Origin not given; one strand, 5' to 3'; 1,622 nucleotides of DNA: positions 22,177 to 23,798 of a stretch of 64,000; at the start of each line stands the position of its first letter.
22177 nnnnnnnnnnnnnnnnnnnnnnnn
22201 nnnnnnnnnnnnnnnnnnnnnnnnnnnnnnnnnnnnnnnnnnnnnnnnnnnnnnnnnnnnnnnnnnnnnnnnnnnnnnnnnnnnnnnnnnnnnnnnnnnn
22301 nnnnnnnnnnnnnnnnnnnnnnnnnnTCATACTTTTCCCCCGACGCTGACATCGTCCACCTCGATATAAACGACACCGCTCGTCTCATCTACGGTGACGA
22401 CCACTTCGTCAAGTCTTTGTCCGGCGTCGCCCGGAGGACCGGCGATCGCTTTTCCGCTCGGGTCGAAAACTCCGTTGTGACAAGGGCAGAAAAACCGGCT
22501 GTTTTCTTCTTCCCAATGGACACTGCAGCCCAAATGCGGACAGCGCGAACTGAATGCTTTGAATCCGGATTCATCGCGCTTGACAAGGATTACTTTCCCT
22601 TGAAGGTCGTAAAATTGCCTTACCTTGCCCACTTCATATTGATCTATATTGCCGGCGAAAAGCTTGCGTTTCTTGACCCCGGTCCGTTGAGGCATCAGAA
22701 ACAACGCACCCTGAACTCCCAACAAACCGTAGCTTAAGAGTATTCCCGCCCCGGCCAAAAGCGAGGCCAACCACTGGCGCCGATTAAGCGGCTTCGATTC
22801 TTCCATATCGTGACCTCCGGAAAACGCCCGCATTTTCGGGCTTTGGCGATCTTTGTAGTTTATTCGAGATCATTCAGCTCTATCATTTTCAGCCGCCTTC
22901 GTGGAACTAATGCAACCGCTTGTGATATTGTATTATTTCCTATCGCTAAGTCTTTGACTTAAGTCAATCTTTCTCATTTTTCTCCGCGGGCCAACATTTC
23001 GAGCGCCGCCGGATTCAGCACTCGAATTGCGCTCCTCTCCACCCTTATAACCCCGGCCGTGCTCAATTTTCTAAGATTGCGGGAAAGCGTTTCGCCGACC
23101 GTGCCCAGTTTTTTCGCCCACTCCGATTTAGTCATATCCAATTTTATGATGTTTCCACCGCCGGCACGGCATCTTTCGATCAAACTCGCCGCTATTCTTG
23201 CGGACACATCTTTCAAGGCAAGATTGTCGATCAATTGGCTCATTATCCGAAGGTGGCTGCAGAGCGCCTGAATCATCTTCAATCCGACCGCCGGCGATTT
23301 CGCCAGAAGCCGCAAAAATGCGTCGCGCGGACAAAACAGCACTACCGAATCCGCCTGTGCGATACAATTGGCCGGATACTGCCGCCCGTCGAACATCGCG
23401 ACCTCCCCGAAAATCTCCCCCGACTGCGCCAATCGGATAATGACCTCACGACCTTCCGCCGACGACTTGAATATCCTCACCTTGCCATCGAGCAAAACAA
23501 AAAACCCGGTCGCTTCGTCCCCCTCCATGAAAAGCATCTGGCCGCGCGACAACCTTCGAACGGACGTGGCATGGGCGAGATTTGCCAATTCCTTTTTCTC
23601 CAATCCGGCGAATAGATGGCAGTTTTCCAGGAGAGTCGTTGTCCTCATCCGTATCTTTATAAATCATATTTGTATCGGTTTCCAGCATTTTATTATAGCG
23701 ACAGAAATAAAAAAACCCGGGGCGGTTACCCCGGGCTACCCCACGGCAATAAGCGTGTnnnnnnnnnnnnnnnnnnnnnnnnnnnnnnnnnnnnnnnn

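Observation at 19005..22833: Rieske/cytochrome b complex co-encoded with an octaheme HAO-like cytochrome c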

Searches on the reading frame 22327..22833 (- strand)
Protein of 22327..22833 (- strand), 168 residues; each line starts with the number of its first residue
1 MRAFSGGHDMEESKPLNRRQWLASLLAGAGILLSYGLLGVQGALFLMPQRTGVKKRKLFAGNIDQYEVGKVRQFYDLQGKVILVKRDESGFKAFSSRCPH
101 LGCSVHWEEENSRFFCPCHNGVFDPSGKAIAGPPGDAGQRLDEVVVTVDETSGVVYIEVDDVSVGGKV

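Call 3: search_protein_families(library=pfam, proteins=[window:22327-22833:-], max_evalue=0.01)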
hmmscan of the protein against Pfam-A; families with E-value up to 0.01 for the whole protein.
window:22327-22833:- (168 aa): 1 family
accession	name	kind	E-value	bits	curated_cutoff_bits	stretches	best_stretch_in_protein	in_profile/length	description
PF00355.32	Rieske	-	3.2e-11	43.4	20.3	1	63-134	8-80/88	Rieske [2Fe-2S] domain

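Call 4: search_protein_families(library=ncbifam, proteins=[window:22327-22833:-], max_evalue=0.01)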
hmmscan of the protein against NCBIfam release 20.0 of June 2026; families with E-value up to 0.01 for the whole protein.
window:22327-22833:- (168 aa): 6 families
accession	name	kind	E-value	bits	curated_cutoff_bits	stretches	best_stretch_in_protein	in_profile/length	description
NF010001.0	PRK13474.1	subfamily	9.5e-13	47.8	154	1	93-150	102-156/178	cytochrome b6-f complex iron-sulfur subunit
NF045928.1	Cytb6fFeSPetC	equivalog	1.8e-12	47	250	1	92-151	102-158/179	cytochrome b6-f complex iron-sulfur subunit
TIGR02694.1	arsenite_ox_S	equivalog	4.1e-12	46.1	95.65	1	91-163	51-122/129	arsenate reductase (azurin) small subunit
TIGR01416.1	Rieske_proteo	equivalog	3e-10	40.4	97.4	1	87-134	105-156/176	ubiquinol-cytochrome c reductase iron-sulfur subunit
NF050121.1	bc1_QcrA_actin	exception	7.8e-10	38.8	275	1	90-151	239-300/319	cytochrome bc1 complex Rieske iron-sulfur subunit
NF041174.1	SDX_Thmprot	equivalog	3.2e-05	24.1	170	1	77-138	22-84/109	sulredoxin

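Call 60: search_solved_structures(query=window:22327-22833:-, max_evalue=0.001, show_alignments=2)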
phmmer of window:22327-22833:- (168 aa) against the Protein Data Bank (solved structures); distinct sequences matched with E-value up to 0.001: 48.
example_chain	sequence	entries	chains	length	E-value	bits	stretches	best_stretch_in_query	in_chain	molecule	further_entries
9rk4_A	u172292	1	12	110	5.6e-13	51.9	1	57-149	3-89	Similar to the Rieske Protein II of bc1 complex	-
8hn2_A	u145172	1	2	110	4.1e-12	49.1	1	68-134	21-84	Cytochrome b6-f complex iron-sulfur subunit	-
9rk3_A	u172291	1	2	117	9.1e-11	44.7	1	64-138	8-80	Similar to Rieske 2Fe-2S iron sulfur protein (Cytochrome b6-F complex)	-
5cxm_A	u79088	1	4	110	3e-10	43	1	78-134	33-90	Cytochrome b6/f complex iron-sulfur subunit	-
3azc_A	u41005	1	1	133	4.9e-10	42.3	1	91-150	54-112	Cytochrome b6-f complex iron-sulfur subunit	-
8r3a_B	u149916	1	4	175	1.6e-09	40.6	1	91-162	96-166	Arsenite oxidase small subunit AioB Rieske [2Fe-2S] cluster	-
7zxy_D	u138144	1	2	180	5e-09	39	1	84-149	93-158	Cytochrome b6-f complex iron-sulfur subunit 2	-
7r0w_D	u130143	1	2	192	5.9e-09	38.8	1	84-149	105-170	Rieske domain, PetC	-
2zt9_D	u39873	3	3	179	7e-09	38.6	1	91-134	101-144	Cytochrome b6-f complex iron-sulfur subunit 1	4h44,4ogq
2e74_D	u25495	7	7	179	8.7e-09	38.2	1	93-134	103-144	Cytochrome b6-f complex iron-sulfur subunit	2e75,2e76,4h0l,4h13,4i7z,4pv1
1vf5_D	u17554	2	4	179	2.3e-08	36.9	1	93-134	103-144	RIESKE IRON-SULFUR PROTEIN | Cytochrome b6-f complex iron-sulfur subunit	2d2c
1nyk_A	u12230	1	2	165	5e-08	35.8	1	88-137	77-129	Rieske iron-sulfur protein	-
3fou_A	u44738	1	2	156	5.1e-08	35.7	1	88-137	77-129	Quinol-cytochrome c reductase, Rieske iron-sulfur subunit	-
1q90_C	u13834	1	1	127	7.3e-08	35.2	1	93-134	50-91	Cytochrome B6-F complex iron-sulfur subunit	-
7q21_A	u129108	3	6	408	2.7e-07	33.4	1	91-152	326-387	Cytochrome bc1 complex Rieske iron-sulfur subunit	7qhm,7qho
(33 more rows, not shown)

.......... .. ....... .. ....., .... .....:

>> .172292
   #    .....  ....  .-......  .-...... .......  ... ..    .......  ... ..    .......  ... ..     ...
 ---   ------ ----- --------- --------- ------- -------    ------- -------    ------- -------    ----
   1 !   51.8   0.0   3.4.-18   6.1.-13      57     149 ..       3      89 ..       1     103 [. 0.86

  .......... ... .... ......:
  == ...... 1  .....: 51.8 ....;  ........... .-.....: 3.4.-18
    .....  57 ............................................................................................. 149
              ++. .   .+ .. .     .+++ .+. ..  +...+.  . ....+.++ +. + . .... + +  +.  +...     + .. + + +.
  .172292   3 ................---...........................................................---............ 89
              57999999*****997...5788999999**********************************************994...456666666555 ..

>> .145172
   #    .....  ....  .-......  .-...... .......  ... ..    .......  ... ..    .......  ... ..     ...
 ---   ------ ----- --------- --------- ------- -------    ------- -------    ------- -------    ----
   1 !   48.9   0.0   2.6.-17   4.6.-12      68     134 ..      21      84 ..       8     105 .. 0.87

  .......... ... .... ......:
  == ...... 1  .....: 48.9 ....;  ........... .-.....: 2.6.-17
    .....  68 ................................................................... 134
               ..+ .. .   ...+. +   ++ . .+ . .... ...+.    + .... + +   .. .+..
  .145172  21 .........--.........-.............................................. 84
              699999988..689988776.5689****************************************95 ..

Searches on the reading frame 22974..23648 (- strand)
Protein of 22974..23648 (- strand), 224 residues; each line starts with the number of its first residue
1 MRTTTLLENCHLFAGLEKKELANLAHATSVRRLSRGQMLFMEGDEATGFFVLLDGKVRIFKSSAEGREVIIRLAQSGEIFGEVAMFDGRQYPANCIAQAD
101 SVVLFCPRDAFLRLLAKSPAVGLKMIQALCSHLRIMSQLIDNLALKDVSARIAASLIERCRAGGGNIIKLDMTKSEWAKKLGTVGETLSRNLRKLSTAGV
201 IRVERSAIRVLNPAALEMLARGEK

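Call 3: search_protein_families(library=pfam, proteins=[window:22974-23648:-], max_evalue=0.01)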
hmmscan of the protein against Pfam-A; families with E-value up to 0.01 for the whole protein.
window:22974-23648:- (224 aa): 2 families
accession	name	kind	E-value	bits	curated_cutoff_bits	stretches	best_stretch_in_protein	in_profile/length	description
PF00027.35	cNMP_binding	-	1.9e-26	92.3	27.5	1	31-117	2-88/89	Cyclic nucleotide-binding domain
PF13545.12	HTH_Crp_2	-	1.2e-14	54.4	27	1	150-218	1-69/70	Crp-like helix-turn-helix domain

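Call 4: search_protein_families(library=ncbifam, proteins=[window:22974-23648:-], max_evalue=0.01)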
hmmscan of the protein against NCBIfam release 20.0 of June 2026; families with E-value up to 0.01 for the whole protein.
window:22974-23648:- (224 aa): 15 families
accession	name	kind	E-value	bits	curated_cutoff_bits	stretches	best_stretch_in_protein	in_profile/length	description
NF006901.0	PRK09392.1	equivalog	7.6e-25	87.6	211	1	7-222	9-223/236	transcriptional activator FtrB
NF008732.0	PRK11753.1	equivalog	3e-19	69.3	266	1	18-210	13-210/214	cAMP-activated global transcriptional regulator CRP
NF050815.1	TransActFtrBCaul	equivalog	6.5e-17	61.6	300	1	11-222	15-225/251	transcriptional activator FtrB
NF050806.1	TransRegFixKCaul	equivalog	6.7e-15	54.9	300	1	20-218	15-212/215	transcriptional regulator FixK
TIGR03697.1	NtcA_cyano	equivalog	2.6e-14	53.4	244.95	1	36-216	1-188/193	global nitrogen regulator NtcA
NF008365.0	PRK11161.1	subfamily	1.2e-13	50.9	228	1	15-221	33-244/250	fumarate/nitrate reduction transcriptional regulator Fnr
TIGR03896.1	cyc_nuc_ocin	subfamily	2.2e-12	47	161.05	1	11-133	144-266/317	bacteriocin-type transport-associated protein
NF058543.1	ActPatMycb56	equivalog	9.2e-12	44.4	460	1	12-128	3-117/317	acetyltransferase Pat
NF041163.2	encap_f2b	equivalog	9.4e-11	41.5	400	1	8-125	74-193/450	family 2B encapsulin nanocompartment shell protein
NF010499.0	PRK13918.1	equivalog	1e-10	41.5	274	1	36-221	20-202/205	CRP/FNR family transcriptional regulator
NF045989.1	TransRegFnrLRhodb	equivalog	2.1e-09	37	300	1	14-206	22-220/245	transcriptional regulator FnrL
NF053664.1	TransRegPtrACyano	equivalog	2.4e-09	36.8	300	1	50-207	31-186/196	Crp/Fnr family transcriptional regulator PtrA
NF052518.1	TransRegLdrP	equivalog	3.4e-09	37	300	1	31-220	2-188/195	transcriptional regulator LdrP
NF007707.0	PRK10402.1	subfamily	4.9e-05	23.1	180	1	24-121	27-124/226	transcriptional regulator YeiL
NF033788.1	HTH_metalloreg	subfamily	0.0043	16.8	55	0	173-210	27-64/77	metalloregulator ArsR/SmtB family transcription factor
